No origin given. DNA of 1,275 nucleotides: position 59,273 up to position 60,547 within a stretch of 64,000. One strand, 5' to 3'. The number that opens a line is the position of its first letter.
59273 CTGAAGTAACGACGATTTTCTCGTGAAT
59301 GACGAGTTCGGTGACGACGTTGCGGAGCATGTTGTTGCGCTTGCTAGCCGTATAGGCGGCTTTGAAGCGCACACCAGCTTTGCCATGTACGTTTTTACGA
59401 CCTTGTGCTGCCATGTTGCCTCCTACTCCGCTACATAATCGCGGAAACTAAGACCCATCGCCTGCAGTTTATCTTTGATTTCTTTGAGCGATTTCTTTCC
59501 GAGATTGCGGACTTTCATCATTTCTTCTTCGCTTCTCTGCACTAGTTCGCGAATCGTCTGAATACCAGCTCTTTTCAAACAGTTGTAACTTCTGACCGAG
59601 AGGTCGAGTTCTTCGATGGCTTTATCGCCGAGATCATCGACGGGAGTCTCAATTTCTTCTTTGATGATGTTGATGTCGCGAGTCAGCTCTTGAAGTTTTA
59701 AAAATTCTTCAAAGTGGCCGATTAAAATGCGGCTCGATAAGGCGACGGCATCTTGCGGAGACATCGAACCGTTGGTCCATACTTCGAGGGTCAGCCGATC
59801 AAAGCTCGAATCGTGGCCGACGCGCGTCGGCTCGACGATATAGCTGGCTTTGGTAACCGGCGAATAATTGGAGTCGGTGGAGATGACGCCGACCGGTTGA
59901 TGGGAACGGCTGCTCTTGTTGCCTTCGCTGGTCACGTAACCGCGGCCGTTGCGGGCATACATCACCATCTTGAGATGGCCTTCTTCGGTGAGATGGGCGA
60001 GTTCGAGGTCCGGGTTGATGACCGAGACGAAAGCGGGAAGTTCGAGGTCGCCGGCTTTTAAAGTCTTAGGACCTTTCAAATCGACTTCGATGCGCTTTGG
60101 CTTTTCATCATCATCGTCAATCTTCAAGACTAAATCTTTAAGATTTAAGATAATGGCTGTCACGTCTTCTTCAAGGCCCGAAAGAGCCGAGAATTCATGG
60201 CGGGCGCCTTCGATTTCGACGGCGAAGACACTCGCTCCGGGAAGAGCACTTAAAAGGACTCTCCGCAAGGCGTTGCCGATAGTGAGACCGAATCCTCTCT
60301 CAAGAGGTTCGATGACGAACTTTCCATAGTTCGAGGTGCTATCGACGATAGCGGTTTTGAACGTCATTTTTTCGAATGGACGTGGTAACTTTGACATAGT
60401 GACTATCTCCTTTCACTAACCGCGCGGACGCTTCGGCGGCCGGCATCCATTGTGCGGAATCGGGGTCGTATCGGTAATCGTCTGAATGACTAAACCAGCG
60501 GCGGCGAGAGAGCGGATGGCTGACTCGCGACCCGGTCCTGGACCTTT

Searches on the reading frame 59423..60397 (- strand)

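Call 86: search_protein_families(library=pfam, proteins=[window:59423-60397:-], max_evalue=0.00001)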
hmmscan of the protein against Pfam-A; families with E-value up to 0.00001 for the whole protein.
window:59423-60397:- (324 aa): 3 families
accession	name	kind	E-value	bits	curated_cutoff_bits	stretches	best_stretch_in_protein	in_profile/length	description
PF03118.21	RNA_pol_A_CTD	-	5.3e-29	100.2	23.8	1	255-312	9-66/67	Bacterial RNA polymerase, alpha chain C terminal domain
PF01000.31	RNA_pol_A_bac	-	6.9e-29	100.9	33.9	1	60-179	1-119/119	RNA polymerase Rpb3/RpoA insert domain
PF01193.29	RNA_pol_L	-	3e-21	75.3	24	1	30-229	1-74/74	RNA polymerase Rpb3/Rpb11 dimerisation domain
